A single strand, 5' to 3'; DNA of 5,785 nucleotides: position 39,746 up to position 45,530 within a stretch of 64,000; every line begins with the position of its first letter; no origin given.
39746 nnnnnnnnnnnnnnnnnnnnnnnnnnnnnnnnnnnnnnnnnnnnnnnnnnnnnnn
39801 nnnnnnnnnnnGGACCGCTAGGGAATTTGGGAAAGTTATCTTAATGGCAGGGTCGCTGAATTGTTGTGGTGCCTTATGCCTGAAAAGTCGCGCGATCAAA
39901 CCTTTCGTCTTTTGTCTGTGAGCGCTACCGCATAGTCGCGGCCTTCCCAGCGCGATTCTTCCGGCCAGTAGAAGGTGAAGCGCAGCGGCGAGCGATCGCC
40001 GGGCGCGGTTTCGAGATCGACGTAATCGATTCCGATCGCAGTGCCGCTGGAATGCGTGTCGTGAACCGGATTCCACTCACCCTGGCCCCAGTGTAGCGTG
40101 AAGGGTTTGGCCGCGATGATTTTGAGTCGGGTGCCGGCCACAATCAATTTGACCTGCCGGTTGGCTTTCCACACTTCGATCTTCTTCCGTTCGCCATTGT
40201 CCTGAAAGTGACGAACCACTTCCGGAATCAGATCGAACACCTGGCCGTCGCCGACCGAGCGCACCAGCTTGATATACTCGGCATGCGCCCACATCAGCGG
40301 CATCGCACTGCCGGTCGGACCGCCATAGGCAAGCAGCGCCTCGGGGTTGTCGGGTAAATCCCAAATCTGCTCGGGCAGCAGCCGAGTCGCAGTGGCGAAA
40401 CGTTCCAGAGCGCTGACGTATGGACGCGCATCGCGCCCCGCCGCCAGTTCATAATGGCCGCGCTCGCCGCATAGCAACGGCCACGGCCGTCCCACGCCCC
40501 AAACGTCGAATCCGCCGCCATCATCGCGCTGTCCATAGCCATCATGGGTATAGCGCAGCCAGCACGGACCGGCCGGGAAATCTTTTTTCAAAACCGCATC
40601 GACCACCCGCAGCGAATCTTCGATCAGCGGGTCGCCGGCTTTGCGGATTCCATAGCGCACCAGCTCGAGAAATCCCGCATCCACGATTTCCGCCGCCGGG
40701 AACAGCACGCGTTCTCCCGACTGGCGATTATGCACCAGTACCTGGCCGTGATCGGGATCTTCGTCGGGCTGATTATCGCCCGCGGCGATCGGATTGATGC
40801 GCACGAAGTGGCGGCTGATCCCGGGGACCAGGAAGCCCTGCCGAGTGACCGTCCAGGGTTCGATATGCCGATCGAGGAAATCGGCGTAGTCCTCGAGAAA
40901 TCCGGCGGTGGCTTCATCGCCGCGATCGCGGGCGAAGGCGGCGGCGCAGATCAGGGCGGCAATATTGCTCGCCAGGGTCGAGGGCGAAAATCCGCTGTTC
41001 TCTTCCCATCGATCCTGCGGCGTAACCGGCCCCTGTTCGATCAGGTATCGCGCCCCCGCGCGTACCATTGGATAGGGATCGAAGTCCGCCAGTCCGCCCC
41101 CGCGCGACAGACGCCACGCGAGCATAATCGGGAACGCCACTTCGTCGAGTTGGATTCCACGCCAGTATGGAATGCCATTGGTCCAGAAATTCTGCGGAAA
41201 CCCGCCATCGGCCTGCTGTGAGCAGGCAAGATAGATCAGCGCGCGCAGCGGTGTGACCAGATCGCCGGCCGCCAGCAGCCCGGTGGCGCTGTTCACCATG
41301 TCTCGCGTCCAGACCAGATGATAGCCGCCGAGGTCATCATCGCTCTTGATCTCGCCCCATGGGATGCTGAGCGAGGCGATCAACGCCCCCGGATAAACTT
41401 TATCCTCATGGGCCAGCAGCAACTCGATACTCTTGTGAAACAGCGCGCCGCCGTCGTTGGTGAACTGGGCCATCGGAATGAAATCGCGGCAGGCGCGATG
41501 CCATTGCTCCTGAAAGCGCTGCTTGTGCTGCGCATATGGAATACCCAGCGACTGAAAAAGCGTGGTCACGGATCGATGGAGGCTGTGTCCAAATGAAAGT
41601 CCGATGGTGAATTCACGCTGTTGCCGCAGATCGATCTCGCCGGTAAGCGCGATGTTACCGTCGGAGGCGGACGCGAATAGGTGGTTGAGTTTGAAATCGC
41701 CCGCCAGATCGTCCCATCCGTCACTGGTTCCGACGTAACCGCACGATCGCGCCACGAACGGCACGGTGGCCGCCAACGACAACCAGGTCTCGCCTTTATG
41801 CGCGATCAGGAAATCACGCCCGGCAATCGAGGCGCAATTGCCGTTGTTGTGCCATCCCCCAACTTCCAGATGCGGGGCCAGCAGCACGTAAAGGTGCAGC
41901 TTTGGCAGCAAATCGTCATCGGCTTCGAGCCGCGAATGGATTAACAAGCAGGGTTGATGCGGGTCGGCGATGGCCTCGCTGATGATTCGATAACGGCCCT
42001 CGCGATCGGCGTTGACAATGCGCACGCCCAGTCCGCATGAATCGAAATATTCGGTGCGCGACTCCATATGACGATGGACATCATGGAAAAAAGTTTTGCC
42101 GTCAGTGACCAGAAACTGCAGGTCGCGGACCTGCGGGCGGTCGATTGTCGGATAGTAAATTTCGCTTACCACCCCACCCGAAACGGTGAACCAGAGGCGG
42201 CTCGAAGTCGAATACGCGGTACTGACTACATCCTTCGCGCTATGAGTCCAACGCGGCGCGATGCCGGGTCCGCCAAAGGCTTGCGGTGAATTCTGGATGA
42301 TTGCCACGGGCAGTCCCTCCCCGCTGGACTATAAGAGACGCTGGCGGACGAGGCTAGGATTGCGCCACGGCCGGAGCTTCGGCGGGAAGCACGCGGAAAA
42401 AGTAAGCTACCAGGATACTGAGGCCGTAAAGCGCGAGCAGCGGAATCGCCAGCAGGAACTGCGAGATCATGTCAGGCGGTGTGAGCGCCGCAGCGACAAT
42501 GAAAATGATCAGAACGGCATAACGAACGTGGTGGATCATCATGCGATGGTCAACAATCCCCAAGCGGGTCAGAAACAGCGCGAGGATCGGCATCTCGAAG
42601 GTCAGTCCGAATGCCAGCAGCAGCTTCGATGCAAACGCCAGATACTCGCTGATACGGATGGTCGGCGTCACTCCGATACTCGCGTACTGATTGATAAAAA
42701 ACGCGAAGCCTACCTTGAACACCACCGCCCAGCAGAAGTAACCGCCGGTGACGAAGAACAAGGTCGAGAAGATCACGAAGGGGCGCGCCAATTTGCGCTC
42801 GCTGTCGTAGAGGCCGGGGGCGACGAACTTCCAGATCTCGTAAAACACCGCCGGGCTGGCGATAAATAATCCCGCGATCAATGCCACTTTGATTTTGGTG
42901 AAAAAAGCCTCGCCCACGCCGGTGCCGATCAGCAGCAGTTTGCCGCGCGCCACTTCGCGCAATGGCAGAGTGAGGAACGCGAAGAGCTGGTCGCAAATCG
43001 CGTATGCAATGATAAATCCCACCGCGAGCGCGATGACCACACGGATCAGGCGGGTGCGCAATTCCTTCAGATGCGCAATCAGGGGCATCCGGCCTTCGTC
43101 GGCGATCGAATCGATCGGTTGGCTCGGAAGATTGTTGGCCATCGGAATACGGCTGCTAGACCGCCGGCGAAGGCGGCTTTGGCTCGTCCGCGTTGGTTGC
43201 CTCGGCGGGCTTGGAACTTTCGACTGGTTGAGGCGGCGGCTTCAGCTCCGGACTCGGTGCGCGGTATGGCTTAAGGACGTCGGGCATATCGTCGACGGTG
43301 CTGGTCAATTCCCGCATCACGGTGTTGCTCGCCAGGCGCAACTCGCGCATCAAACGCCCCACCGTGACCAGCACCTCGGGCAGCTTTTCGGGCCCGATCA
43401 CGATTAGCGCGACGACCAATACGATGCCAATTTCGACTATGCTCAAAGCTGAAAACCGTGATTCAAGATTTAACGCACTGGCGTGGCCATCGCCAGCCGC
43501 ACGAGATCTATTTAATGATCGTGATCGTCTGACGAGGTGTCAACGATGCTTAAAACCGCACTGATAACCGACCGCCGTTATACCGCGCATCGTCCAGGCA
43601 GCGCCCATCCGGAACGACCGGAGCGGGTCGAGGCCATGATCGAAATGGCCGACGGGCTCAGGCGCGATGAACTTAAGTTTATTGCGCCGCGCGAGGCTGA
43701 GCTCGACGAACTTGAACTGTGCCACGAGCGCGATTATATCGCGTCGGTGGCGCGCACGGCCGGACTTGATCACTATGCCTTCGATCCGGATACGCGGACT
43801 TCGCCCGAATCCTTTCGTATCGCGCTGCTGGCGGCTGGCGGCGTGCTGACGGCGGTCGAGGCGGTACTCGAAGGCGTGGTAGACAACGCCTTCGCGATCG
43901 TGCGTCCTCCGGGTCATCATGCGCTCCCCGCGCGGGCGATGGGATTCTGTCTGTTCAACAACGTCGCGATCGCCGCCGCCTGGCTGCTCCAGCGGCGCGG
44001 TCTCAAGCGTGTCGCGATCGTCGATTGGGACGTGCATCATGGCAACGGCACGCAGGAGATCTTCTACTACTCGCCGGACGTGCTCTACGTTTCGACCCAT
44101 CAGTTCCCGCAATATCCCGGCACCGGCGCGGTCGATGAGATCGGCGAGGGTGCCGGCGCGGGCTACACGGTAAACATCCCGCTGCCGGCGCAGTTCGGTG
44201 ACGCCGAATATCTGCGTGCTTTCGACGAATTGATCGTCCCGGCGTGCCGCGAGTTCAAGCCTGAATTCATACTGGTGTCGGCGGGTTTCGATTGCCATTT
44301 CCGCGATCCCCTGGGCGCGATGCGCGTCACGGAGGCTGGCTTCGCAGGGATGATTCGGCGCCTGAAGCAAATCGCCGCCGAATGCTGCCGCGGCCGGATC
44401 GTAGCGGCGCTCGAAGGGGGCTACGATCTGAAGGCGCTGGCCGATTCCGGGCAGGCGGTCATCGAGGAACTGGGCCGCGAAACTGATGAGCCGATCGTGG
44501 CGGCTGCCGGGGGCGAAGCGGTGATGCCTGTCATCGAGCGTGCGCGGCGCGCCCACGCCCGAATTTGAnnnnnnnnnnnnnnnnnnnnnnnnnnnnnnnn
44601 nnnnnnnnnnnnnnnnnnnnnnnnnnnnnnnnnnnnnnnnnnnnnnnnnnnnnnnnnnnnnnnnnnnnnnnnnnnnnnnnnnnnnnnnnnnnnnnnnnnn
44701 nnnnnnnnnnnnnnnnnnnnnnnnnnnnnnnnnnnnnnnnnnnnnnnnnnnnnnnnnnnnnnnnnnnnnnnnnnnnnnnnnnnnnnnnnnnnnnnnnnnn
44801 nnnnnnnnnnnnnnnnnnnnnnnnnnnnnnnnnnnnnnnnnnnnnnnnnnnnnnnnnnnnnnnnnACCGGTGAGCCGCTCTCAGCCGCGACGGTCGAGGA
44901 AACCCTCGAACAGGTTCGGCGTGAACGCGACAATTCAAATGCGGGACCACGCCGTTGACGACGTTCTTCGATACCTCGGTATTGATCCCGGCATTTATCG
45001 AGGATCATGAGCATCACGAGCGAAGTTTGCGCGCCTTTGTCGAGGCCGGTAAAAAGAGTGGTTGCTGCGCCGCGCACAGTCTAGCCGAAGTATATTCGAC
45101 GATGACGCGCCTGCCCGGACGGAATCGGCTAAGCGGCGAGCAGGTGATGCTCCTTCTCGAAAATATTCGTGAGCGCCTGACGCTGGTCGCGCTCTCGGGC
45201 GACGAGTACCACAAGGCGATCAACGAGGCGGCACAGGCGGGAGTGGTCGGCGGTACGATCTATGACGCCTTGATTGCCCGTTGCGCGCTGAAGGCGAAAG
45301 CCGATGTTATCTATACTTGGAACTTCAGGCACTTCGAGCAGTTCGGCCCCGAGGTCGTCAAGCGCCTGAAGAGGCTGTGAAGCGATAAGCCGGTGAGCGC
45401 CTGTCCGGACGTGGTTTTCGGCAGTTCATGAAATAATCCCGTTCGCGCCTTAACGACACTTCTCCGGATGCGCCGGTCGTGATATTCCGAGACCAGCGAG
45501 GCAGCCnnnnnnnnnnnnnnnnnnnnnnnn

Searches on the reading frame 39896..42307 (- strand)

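Call 34: search_protein_families(library=pfam, proteins=[window:39896-42307:-], max_evalue=0.001)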
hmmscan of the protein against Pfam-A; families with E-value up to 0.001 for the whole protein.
window:39896-42307:- (803 aa): 2 families
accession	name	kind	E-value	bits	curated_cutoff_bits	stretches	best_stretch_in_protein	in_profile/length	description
PF09137.17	Glucodextran_N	-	2.6e-94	316.1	24.1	1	10-271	1-260/263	Glucodextranase, domain N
PF00723.27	Glyco_hydro_15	-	1.8e-31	110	22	1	292-682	9-426/427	Glycosyl hydrolases family 15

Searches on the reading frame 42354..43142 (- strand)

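Call 34: search_protein_families(library=pfam, proteins=[window:42354-43142:-], max_evalue=0.001)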
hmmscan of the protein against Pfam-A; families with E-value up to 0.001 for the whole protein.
window:42354-43142:- (262 aa): 1 family
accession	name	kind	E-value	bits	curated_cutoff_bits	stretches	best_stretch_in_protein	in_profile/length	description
PF00902.23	TatC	-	4.3e-69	232.9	25.1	1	24-234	2-208/208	Sec-independent protein translocase protein (TatC)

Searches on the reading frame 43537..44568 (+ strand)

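Call 34: search_protein_families(library=pfam, proteins=[window:43537-44568:+], max_evalue=0.001)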
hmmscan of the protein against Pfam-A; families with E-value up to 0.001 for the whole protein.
window:43537-44568:+ (343 aa): 1 family
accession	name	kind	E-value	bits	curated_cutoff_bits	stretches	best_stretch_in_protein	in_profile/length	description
PF00850.24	Hist_deacetyl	-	5.7e-101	338.2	27.9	1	24-311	1-297/298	Histone deacetylase domain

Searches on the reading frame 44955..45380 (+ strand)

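Call 34: search_protein_families(library=pfam, proteins=[window:44955-45380:+], max_evalue=0.001)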
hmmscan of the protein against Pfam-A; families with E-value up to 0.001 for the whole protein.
window:44955-45380:+ (141 aa): 2 families
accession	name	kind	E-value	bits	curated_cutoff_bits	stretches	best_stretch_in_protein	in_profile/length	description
PF01850.27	PIN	-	6.1e-12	46.6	23.6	1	4-123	2-111/120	PIN domain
PF13470.12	PIN_3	-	5.7e-09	37.2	27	1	4-124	3-114/115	PIN domain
